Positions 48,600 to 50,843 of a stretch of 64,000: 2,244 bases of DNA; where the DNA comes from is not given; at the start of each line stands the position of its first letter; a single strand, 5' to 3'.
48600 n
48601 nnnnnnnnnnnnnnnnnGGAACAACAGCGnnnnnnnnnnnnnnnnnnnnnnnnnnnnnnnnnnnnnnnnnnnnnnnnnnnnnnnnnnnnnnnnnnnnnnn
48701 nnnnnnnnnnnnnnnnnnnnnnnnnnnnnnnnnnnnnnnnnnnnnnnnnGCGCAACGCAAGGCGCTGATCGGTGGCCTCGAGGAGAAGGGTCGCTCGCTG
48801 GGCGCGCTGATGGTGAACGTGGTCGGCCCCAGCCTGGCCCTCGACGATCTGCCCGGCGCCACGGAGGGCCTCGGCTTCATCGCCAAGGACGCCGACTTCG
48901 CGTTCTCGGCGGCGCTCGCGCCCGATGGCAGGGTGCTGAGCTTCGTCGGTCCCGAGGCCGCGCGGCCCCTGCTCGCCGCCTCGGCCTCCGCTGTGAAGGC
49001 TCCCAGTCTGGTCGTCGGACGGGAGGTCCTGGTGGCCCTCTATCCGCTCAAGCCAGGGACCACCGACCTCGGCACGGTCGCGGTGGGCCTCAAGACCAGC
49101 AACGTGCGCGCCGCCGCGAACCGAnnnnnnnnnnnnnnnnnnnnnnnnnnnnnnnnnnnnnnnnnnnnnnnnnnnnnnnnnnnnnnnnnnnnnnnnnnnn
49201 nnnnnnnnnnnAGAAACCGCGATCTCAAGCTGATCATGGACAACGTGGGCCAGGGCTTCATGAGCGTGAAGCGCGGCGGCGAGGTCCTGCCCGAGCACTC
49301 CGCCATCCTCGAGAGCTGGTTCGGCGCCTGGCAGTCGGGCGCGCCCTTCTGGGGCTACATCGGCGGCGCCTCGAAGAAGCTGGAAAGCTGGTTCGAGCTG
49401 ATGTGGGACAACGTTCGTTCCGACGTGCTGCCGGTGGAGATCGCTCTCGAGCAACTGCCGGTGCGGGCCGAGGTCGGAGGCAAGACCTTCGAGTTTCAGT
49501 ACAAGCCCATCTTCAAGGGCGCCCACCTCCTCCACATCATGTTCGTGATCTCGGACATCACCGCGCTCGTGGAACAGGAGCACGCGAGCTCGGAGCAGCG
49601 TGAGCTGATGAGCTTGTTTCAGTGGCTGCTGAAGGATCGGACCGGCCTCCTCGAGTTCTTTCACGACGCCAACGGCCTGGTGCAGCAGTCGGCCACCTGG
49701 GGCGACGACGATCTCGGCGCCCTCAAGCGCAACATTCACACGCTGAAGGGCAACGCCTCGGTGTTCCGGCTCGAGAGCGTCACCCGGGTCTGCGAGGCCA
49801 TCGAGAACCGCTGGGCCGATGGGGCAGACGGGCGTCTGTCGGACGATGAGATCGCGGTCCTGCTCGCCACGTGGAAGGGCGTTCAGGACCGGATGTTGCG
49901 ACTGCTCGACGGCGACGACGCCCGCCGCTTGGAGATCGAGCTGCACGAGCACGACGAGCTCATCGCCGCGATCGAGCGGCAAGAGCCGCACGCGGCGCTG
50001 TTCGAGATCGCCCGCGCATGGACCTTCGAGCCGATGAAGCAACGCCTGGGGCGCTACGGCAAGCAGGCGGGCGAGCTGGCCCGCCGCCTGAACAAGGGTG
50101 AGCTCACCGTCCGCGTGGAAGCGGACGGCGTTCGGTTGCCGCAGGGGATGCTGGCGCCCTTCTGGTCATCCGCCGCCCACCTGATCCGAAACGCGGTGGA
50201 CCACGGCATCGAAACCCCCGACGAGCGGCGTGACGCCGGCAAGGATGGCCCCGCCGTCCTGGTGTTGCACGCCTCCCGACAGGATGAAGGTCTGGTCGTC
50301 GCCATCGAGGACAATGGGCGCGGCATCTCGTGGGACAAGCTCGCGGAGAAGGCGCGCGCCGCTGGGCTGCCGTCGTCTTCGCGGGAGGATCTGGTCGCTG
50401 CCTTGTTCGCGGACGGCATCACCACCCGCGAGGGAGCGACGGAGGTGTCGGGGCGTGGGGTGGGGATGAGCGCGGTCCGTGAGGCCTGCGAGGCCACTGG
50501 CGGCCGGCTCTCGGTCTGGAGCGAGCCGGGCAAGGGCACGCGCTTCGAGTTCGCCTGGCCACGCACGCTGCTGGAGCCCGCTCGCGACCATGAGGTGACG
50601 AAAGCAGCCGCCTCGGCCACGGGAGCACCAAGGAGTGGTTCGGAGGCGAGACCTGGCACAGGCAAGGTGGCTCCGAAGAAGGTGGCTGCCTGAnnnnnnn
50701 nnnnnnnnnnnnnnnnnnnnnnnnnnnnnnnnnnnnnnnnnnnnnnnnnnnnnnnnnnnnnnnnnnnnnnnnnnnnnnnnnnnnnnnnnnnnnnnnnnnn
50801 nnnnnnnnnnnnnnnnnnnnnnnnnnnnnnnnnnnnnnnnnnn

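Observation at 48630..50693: CheA-type catalytic core fused to its own transmembrane sensor and lacking P5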

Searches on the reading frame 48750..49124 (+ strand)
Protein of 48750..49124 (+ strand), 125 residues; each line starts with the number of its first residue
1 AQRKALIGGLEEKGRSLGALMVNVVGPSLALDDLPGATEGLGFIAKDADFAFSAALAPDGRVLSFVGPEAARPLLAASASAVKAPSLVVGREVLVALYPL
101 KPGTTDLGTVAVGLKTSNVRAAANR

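Call 50: search_protein_families(library=pfam, proteins=[window:48750-49124:+], max_evalue=10)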
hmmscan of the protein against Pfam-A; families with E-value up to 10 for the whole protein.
window:48750-49124:+ (125 aa): 0 families

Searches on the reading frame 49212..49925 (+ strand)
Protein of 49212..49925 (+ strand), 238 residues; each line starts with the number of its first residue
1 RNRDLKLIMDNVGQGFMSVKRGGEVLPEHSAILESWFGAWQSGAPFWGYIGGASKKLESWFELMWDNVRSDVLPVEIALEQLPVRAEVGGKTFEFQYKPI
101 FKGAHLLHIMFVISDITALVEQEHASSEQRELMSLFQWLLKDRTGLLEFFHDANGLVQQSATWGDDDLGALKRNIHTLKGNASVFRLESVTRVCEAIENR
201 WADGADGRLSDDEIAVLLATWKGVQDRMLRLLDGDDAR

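Call 80: search_solved_structures(query=A6, max_evalue=1, show_alignments=1)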
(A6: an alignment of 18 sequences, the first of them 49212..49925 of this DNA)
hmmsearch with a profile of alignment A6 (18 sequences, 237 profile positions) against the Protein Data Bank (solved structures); distinct sequences matched with E-value up to 1: 35.
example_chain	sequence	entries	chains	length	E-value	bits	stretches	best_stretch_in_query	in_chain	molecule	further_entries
2ld6_A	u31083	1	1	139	4.1e-09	39.4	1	165-235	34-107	Chemotaxis protein CheA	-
1tqg_A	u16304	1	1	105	7.5e-09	38.5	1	165-228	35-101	Chemotaxis protein cheA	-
6ff6_A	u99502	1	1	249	1.7e-07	34.1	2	167-207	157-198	BRIC1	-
3iqt_A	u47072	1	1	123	7.3e-05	25.5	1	145-230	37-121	Signal transduction histidine-protein kinase barA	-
7c1i_A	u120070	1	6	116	8.9e-05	25.2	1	133-221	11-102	Histidine kinase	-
3myf_A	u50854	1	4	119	9e-05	25.2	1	155-234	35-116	Sensor protein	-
8c5v_C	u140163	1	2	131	0.00021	24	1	149-223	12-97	Chemotaxis protein CheA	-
1i5n_A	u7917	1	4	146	0.0005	22.7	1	149-216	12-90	CHEMOTAXIS PROTEIN CHEA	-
3kyi_A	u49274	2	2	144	0.00069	22.3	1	152-233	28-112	Putative histidine protein kinase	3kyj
8rqj_B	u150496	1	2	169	0.00084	22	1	146-199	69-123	HPt domain-containing protein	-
8pbw_B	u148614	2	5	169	0.00086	22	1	146-199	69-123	HPt domain-containing protein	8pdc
1qsp_A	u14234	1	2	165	0.0013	21.4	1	146-200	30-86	YPD1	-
1oxb_A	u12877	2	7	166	0.0013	21.4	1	146-200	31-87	Ypd1p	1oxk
2r25_A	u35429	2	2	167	0.0013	21.4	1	146-200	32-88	Phosphorelay intermediate protein YPD1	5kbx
1c03_A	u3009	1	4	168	0.0013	21.4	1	146-200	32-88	HYPOTHETICAL PROTEIN YDL235C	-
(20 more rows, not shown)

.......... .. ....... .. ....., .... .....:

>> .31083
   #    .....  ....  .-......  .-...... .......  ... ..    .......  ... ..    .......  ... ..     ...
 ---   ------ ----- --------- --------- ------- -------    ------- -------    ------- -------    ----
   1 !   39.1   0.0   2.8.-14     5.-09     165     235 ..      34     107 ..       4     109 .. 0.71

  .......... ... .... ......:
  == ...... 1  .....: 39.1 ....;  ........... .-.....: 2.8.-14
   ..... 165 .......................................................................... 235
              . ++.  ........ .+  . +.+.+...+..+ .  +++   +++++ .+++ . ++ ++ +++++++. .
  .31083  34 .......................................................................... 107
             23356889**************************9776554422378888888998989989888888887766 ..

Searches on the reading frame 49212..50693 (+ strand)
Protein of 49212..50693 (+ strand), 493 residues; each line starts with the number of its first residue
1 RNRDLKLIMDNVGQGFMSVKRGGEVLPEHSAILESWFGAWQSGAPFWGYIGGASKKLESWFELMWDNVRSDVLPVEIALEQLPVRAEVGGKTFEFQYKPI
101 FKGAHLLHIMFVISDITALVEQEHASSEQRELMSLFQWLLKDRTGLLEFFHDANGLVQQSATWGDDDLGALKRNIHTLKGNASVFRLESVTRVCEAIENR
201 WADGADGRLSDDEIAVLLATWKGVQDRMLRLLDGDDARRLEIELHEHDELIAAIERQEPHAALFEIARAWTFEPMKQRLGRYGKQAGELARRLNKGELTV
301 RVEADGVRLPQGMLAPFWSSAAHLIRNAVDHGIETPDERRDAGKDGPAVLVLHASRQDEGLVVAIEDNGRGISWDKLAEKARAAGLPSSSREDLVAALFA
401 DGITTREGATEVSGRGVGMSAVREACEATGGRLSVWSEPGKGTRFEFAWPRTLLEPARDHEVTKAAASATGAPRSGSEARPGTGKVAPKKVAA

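Call 27: search_protein_representatives(protein=window:49212-50693:+)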
Query: 493 residues. Proteins with E-value up to 0.001 (for the whole library): 36959; up to 1e-10: 30603; up to 1e-30: 1892. The best 150 are listed.
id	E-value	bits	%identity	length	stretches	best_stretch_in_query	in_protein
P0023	5.0e-152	523.2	52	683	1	1-474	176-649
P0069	5.1e-128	444.0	49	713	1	1-454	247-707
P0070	4.4e-124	431.1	45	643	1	1-453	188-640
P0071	8.4e-113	393.9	43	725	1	1-451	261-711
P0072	1.2e-108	380.2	43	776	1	1-460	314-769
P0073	6.9e-107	374.3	40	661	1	1-452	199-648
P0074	1.3e-106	373.5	42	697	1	1-472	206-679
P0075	1.5e-106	373.3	42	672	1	1-455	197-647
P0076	1.5e-106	373.3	42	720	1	1-457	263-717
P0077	1.6e-106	373.1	43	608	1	5-451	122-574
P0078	5.6e-106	371.4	39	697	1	1-469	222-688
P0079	6.5e-106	371.1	39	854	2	3-452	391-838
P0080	8.9e-105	367.4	42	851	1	1-475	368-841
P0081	9.2e-105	367.3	40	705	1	1-453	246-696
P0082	3.0e-104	365.6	41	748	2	1-479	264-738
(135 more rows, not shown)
